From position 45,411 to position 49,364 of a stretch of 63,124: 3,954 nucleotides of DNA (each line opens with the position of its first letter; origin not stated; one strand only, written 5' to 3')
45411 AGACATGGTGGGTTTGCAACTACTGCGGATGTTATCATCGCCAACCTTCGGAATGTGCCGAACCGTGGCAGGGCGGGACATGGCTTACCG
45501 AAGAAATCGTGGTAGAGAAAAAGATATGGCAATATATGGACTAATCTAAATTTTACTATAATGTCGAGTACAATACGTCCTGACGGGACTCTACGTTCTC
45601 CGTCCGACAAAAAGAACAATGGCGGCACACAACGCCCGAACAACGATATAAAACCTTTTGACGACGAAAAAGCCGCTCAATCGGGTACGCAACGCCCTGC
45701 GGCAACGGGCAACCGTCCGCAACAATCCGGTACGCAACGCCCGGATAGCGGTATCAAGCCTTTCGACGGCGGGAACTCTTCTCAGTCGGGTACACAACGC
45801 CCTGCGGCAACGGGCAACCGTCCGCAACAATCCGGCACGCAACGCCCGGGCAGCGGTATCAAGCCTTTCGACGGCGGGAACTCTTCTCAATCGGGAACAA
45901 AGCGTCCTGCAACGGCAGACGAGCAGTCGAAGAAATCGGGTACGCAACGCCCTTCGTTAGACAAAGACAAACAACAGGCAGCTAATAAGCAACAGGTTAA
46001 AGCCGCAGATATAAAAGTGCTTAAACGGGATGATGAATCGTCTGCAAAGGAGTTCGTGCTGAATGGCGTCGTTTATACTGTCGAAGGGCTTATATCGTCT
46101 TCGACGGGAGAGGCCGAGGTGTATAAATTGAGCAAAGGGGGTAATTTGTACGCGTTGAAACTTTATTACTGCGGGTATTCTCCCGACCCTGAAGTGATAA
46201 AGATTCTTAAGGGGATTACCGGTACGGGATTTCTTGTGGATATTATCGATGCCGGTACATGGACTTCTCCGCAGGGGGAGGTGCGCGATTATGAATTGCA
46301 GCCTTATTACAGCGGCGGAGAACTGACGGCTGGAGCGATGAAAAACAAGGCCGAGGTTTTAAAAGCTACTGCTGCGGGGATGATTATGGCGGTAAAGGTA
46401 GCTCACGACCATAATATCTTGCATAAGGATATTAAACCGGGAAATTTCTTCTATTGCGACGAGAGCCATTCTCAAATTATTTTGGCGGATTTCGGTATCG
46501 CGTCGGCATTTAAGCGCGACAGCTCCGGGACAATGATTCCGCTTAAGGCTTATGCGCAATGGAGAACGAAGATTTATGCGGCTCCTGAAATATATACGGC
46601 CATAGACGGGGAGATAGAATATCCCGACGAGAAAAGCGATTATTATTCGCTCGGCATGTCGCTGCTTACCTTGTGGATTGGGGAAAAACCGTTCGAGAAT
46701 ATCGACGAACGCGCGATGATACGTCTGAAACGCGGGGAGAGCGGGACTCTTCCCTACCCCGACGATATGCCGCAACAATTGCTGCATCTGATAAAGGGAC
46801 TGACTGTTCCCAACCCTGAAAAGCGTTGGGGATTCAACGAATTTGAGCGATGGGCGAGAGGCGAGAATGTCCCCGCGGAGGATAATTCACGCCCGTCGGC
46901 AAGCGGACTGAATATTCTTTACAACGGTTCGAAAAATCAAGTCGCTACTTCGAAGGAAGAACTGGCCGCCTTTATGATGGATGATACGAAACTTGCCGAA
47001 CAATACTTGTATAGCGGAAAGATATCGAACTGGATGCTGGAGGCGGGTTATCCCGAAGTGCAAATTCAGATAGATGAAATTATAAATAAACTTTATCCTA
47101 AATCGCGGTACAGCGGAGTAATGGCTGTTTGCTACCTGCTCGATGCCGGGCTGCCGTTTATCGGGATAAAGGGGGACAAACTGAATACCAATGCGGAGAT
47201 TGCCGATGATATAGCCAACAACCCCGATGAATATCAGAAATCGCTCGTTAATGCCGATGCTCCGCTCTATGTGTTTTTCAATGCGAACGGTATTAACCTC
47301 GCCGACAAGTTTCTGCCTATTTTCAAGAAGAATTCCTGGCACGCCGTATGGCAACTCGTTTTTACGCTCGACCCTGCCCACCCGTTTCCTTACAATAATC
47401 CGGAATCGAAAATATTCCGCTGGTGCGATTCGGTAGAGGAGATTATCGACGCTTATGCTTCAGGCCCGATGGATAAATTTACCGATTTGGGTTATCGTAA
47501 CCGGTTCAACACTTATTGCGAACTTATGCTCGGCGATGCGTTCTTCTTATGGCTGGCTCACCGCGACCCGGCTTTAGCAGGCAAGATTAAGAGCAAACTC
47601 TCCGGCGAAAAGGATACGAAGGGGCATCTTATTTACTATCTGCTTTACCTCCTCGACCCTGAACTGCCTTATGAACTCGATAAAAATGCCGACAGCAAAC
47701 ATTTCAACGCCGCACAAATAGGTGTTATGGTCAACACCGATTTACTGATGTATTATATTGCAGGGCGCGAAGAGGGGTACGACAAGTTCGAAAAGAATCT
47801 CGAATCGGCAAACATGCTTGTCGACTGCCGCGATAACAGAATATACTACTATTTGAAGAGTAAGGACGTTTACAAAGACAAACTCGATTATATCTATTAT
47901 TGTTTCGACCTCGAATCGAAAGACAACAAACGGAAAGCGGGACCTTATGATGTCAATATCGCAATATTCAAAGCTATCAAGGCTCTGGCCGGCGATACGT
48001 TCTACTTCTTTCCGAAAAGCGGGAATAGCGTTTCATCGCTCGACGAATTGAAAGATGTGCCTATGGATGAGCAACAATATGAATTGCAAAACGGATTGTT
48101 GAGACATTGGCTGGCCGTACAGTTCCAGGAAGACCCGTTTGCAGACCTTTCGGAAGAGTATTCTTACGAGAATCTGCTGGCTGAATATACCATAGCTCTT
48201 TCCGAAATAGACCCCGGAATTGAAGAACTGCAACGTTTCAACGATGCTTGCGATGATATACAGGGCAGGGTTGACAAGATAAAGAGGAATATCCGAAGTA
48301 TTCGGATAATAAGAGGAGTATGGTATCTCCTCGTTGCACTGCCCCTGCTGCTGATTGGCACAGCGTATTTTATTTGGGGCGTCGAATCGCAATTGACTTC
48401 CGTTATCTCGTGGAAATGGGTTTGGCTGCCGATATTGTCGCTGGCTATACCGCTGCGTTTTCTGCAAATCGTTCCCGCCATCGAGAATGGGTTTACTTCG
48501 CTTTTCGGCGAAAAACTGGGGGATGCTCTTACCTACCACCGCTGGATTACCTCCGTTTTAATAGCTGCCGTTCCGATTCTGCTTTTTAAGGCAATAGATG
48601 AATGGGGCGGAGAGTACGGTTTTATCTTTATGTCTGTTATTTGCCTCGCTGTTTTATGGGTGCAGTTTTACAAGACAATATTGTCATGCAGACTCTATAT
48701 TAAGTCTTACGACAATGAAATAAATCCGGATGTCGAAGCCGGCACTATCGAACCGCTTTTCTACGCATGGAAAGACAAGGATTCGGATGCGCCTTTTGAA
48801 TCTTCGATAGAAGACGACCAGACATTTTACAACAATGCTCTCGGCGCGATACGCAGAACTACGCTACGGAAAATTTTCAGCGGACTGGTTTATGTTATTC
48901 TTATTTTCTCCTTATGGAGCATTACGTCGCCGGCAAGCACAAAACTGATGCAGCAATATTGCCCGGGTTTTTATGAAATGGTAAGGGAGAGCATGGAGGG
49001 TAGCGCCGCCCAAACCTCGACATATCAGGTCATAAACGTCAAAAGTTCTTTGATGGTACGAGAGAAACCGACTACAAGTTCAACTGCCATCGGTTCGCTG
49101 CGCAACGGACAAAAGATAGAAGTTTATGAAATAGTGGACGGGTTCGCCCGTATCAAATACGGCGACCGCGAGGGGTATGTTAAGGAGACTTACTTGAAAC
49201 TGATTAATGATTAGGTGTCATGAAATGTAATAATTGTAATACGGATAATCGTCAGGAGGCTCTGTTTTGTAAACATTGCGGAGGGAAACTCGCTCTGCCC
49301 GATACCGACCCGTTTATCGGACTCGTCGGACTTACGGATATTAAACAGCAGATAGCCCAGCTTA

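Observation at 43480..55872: Candidate novel signalling or defence locus: TM-AraC, multi-zinc-ribbon protein, TM Ser/Thr kinase-SH3b, 4xAAA+, ZnR-FHA, PP2C and two unknowns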

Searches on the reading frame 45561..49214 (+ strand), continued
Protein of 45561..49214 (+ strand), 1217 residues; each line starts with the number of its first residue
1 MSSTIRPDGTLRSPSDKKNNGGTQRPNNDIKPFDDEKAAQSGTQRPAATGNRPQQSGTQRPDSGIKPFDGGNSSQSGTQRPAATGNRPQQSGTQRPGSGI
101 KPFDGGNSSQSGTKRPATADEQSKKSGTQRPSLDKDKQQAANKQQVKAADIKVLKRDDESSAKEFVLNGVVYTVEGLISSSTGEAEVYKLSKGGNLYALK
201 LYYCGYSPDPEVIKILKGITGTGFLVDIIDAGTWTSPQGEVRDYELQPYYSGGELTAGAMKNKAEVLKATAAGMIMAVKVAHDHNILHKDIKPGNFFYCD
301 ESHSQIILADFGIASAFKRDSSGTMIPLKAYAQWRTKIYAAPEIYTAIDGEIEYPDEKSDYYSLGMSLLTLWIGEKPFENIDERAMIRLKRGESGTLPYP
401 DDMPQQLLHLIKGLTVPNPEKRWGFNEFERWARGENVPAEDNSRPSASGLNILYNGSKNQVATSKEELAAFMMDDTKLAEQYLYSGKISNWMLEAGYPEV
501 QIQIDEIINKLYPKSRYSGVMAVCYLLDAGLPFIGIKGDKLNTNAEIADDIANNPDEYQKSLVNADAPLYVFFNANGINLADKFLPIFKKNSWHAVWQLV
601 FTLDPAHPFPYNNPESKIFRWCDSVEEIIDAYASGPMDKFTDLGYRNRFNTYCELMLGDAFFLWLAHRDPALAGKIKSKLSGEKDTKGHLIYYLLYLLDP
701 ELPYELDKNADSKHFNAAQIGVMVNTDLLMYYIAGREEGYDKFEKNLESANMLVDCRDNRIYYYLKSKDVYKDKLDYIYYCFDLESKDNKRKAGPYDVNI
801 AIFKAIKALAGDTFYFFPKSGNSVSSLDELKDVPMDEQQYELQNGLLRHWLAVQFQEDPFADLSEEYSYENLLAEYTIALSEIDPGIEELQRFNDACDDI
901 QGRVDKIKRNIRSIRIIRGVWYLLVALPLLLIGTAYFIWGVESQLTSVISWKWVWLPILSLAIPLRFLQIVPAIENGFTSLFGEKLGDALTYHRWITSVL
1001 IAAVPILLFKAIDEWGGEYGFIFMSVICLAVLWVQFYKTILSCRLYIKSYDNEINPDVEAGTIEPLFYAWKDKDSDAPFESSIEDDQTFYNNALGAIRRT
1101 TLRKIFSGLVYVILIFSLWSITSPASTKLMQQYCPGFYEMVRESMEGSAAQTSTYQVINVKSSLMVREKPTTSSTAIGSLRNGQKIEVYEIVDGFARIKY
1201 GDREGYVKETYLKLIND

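Call 39: list_cluster_members(proteins=[P0081, P0077, P0066, P0109, P0105, P0076, P0085, P0001, P0033, P0038])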
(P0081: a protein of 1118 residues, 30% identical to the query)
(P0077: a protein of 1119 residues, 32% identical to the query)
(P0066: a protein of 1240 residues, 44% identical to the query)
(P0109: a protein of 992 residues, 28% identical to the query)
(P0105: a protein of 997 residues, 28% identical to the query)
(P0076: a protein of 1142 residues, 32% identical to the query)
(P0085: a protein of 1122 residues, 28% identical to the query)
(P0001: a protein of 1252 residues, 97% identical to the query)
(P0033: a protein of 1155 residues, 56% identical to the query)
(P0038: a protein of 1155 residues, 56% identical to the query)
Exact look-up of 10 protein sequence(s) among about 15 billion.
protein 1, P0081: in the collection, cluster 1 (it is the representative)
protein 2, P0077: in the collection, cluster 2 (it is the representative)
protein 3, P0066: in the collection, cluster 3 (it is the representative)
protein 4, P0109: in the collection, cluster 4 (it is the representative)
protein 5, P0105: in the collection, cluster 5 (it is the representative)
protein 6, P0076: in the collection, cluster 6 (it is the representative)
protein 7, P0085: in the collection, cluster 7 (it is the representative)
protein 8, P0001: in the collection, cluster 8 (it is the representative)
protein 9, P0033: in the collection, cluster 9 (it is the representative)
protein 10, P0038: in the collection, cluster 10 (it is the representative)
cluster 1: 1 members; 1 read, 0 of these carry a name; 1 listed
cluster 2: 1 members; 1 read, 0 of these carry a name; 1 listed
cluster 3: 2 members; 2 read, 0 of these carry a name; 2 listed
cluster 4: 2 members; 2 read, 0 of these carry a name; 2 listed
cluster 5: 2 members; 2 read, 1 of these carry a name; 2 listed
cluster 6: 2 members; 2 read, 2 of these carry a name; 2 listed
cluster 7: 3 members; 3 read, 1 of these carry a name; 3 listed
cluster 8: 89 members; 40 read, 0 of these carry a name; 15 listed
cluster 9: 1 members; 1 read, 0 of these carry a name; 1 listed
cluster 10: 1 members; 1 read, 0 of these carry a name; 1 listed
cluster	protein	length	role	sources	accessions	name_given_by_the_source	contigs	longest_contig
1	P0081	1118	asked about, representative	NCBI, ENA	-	-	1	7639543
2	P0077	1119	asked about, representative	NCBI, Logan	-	-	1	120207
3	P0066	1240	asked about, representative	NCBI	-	-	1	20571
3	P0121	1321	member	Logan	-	-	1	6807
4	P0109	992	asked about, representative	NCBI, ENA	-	-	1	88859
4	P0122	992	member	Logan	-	-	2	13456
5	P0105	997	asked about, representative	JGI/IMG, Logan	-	serine/threonine protein kinase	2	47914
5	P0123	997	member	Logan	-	-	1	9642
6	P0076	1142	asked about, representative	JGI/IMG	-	serine/threonine protein kinase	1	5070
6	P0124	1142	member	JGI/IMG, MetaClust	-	\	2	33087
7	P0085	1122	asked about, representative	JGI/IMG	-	serine/threonine protein kinase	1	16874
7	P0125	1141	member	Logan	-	-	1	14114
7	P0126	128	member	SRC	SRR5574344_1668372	-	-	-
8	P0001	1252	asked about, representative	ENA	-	-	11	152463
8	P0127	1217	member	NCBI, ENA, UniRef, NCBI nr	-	-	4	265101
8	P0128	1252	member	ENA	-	-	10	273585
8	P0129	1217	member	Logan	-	-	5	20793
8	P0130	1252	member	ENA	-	-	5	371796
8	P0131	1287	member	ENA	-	-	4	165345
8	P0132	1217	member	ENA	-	-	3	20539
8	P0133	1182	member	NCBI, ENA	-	-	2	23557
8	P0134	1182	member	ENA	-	-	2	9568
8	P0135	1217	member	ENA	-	-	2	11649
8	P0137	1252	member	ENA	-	-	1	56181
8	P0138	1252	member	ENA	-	-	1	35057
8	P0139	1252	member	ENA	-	-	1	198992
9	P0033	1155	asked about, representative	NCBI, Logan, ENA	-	-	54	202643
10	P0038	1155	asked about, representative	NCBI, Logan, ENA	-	-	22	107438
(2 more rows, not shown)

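Call 85: find_encoding_contigs(protein=P0001, flank=10000, max_places=4)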
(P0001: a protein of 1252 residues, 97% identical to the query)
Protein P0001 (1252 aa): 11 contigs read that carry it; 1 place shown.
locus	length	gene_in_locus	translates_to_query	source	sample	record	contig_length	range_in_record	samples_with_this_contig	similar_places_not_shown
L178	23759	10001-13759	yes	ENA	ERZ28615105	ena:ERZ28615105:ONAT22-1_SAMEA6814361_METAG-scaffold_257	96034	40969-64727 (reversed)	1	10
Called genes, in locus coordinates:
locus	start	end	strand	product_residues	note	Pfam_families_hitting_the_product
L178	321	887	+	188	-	PF02075:RuvC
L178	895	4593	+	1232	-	PF02574:S-methyl_trans, PF00809:Pterin_bind, PF02607:B12-binding_2, PF02310:B12-binding, PF02965:Met_synt_B12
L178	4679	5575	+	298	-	PF01113:DapB_N (faint), PF01118:Semialdhyde_dh (weak), PF01408:GFO_IDH_MocA, PF02629:CoA_binding (weak), PF16654:DAPDH_C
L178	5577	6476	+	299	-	PF01790:LGT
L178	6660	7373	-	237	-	PF00106:adh_short, PF13561:adh_short_C2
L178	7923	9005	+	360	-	PF12833:HTH_18, PF00165:HTH_AraC (weak)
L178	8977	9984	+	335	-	PF12773:DZR, PF13240:Zn_Ribbon_1 (weak), PF13248:Zn_ribbon_3 (faint), PF12773:DZR (weak)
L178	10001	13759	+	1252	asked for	PF07714:PK_Tyr_Ser-Thr, PF00069:Pkinase, PF08239:SH3_3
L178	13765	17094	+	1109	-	PF01057:Parvo_NS1 (faint), PF00004:AAA (weak), PF00004:AAA, PF17866:AAA_lid_6, PF00004:AAA, PF17866:AAA_lid_6, PF00004:AAA, PF17866:AAA_lid_6, +40 more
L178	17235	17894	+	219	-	PF12773:DZR (weak), PF00498:FHA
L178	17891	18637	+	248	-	PF00481:PP2C (faint), PF13672:PP2C_2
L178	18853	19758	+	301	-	-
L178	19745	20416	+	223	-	-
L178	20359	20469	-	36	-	-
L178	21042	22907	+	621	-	PF01555:N6_N4_Mtase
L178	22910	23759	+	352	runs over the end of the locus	PF02463:SMC_N, PF11398:DUF2813 (faint), PF13175:AAA_15, PF13304:AAA_21, PF13175:AAA_15 (weak)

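Call 91: search_protein_families(library=pfam, alignment_id=A9, max_evalue=0.00001)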
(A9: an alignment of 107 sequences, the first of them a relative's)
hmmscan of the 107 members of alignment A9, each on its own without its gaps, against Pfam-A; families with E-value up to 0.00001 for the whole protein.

A. member 1, L001:19637-20344:+ (235 aa): 0 families

B. families by the number of members that match (of 107 scanned): 145 families (the first 25 are shown)
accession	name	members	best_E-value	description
PF00498.31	FHA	3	4.8e-11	FHA domain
PF00005.33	ABC_tran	2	1.3e-45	ABC transporter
PF11655.13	DUF2589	2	6.7e-31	Protein of unknown function (DUF2589)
PF13715.12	CarbopepD_reg_2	2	4.9e-17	CarboxypepD_reg-like domain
PF13620.12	CarboxypepD_reg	2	8e-11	Carboxypeptidase regulatory-like domain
PF14121.12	Porin_10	1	8.4e-184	Putative porin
PF01134.28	GIDA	1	7.4e-158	Glucose inhibited division protein A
PF04204.22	HTS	1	2e-134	Homoserine O-succinyltransferase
PF00749.27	tRNA-synt_1c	1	1.5e-107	tRNA synthetases class I (E and Q), catalytic domain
PF10566.15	Glyco_hydro_97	1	6e-101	Glycoside hydrolase 97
PF01041.23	DegT_DnrJ_EryC1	1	9.9e-87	DegT/DnrJ/EryC1/StrS aminotransferase family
PF01263.26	Aldose_epim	1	1e-85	Aldose 1-epimerase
PF01055.32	Glyco_hydro_31_2nd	1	4.3e-85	Glycosyl hydrolases family 31 TIM-barrel domain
PF01136.24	Peptidase_U32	1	4.6e-71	Peptidase family U32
PF02219.23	MTHFR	1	4.8e-69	Methylenetetrahydrofolate reductase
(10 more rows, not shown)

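Call 92: search_protein_families(library=padloc, alignment_id=A9, max_evalue=1e-8)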
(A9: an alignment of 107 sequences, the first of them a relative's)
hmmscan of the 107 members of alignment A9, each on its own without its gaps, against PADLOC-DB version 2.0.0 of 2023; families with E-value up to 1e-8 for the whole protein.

A. member 1, L001:19637-20344:+ (235 aa): 0 families

B. families by the number of members that match (of 107 scanned): 58 families (the first 25 are shown)
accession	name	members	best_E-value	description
PDLC04135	mad3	2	8.1e-46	mads_3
PDLC04984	PDC-S27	1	1.8e-192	-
PDLC04438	PDC-M13B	1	1.7e-64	-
PDLC04868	PDC-S05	1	1.4e-56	-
PDLC04436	PDC-M13A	1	7.4e-56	-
PDLC04138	mad6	1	1.3e-48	mads_6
PDLC04047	PD-T4-6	1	2.8e-48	-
PDLC04042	PD-T4-6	1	7.2e-48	-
PDLC04053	PD-T4-6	1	6.9e-47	-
PDLC04853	PDC-S05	1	1.2e-46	-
PDLC04061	PD-T4-6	1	1.6e-46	-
PDLC04851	PDC-S05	1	9.4e-46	-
PDLC04060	PD-T4-6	1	8.3e-42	-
PDLC04057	PD-T4-6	1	5.9e-41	-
PDLC04871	PDC-S05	1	7.8e-41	-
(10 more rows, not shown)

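Call 96: search_protein_families(library=pfam, proteins=[L001:19138-19701:+], max_evalue=1)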
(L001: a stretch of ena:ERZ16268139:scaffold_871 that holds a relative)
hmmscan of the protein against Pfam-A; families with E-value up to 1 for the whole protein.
L001:19138-19701:+ (187 aa): 0 families

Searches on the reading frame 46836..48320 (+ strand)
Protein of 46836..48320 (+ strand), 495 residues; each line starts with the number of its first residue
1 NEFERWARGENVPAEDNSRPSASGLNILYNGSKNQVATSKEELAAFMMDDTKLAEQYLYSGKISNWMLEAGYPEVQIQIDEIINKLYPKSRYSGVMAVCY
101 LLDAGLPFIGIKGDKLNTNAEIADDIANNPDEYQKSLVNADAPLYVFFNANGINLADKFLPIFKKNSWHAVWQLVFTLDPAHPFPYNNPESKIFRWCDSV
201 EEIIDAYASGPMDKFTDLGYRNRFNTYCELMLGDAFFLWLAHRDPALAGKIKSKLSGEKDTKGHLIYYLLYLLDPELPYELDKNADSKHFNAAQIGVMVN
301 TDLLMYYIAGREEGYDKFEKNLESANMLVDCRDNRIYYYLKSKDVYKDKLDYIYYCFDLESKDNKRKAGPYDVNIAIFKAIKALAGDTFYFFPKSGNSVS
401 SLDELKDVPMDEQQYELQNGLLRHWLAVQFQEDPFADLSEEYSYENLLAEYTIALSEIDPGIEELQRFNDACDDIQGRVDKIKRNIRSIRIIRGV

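Call 45: search_solved_structures(query=A2, max_evalue=5)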
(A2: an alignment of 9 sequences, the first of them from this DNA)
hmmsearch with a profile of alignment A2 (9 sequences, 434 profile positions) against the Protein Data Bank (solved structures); distinct sequences matched with E-value up to 5: 0.

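Call 59: predict_structure(alignment_id=A4)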
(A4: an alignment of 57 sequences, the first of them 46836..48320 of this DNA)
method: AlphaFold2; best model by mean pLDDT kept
length: 495 residues; sequences in the alignment: 57
mean_pLDDT: 90.7   pTM: 0.81
mean pLDDT of the five models: 90.7, 90.4, 90.0, 89.7, 89.5
residues with pLDDT >= 90: 387; 70-90: 72; 50-70: 25; < 50: 11
segments of 3 or more residues with pLDDT < 50: 15-21
pLDDT, mean of each block of 10 residues (from residue 1): 70 48 75 91 96 96 94 95 96 97 96 96 97 96 96 95 95 98 89 90 89 60 71 95 97 93 90 93 75 94 93 87 91 93 92 94 90 97 97 95 96 96 97 95 95 96 92 93 93 91
secondary structure, 60 per line:
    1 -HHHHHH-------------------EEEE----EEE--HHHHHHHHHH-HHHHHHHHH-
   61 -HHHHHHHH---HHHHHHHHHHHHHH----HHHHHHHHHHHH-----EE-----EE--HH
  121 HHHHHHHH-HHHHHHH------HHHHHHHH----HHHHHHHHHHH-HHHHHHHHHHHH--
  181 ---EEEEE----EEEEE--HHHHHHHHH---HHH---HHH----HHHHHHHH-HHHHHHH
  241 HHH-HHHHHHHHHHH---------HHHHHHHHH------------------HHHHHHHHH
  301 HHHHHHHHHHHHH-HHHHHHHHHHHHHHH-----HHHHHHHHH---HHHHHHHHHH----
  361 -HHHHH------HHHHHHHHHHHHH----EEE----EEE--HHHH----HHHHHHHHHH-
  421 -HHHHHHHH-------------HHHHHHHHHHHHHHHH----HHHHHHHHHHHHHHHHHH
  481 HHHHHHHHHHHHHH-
elements in order: H2-7 E27-30 E35-37 H40-49 H51-59 H62-69 H73-86 H91-102 H119-128 H130-136 H143-150 H155-165 H167-178 E184-188 E193-197 H200-208 H225-232 H234-243 H245-255 H265-273 H292-313 H315-329 H335-343 H347-356 H362-366 H373-385 E390-392 E397-399 H402-405 H410-419 H422-429 H443-458 H463-494

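Call 61: fold_search(model_id=the predicted structure, library=pdb)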
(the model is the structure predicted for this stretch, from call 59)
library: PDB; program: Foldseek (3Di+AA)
matches with E <= 10: 146; with E <= 0.001: 0
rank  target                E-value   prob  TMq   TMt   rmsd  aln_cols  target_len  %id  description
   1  8cwy_A                3.9e-01  0.14  0.15  0.16  21.4       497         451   14  Accurate computational design of genetically encoded 3D protein crystals (released 2023-11-01)
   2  6vu5_A                7.3e-01  0.08  0.14  0.14  19.5       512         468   12  Structure of G-alpha-q bound to its chaperone Ric-8A (released 2020-03-18)
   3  7pgs_N                7.6e-01  0.07  0.15  0.07  18.5       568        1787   12  Consensus structure of human Neurofibromin isoform 2 (released 2021-11-17)
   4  7wb4_L                9.1e-01  0.09  0.16  0.14  15.7       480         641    9  Cryo-EM structure of the NR subunit from X. laevis NPC (released 2022-03-02)
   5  9qhb                  9.6e-01  0.07  0.11  0.16  21.1       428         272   12  Crystal structure of 16-repeat CTPR protein with eliminated coordination sites (released 2025-10-22)
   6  8rln                  1.1e+00  0.03  0.09  0.11  35.0       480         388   11  Crystal structure of human adenosine A2A receptor (construct A2A-PSB2-bRIL) complexed with the partial antagonist LUF583 (released 2024-06-19)
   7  8rw0                  1.1e+00  0.03  0.09  0.11  35.6       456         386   12  Crystal structure of the adenosine A2A receptor in complex with Istradefylline (released 2025-01-08)
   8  1w3b_B                1.4e+00  0.07  0.14  0.17  17.6       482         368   13  The superhelical TPR domain of O-linked GlcNAc transferase reveals structural similarities to importin alpha. (released 2004-09-09)
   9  7tdz_U                1.4e+00  0.09  0.17  0.20  17.9       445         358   12  Cryo-EM model of protomer of the cytoplasmic ring of the nuclear pore complex from Xenopus laevis (released 2022-06-22)
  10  4hot_A                1.5e+00  0.06  0.13  0.13  23.6       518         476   13  Crystal Structure of Full-Length Human IFIT5 with 5`-triphosphate Oligoadenine (released 2013-01-23)
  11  3tj1_A                1.9e+00  0.06  0.14  0.15  17.2       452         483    9  Crystal Structure of RNA Polymerase I Transcription Initiation Factor Rrn3 (released 2011-09-28)
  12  9h37                  2.0e+00  0.02  0.09  0.10  35.4       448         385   11  Crystal structure of stabilized A2A adenosine receptor A2AR-StaR2-bRIL in complex with compound 9, a novel nanomolar A2A (released 2025-06-18)
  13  5bym_A                2.2e+00  0.06  0.14  0.17  17.8       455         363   10  Crystal structure of the RNA-binding domain of yeast Puf5p bound to SMX2 RNA (released 2015-09-23)
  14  8s4d                  2.2e+00  0.01  0.07  0.08  35.6       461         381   10  Crystal structure of a peptidergic GPCR in complex with a small synthetic G protein-biased agonist (released 2024-12-04)
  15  5lqw_Q                2.4e+00  0.06  0.18  0.13  19.6       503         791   11  yeast activated spliceosome (released 2016-10-05)
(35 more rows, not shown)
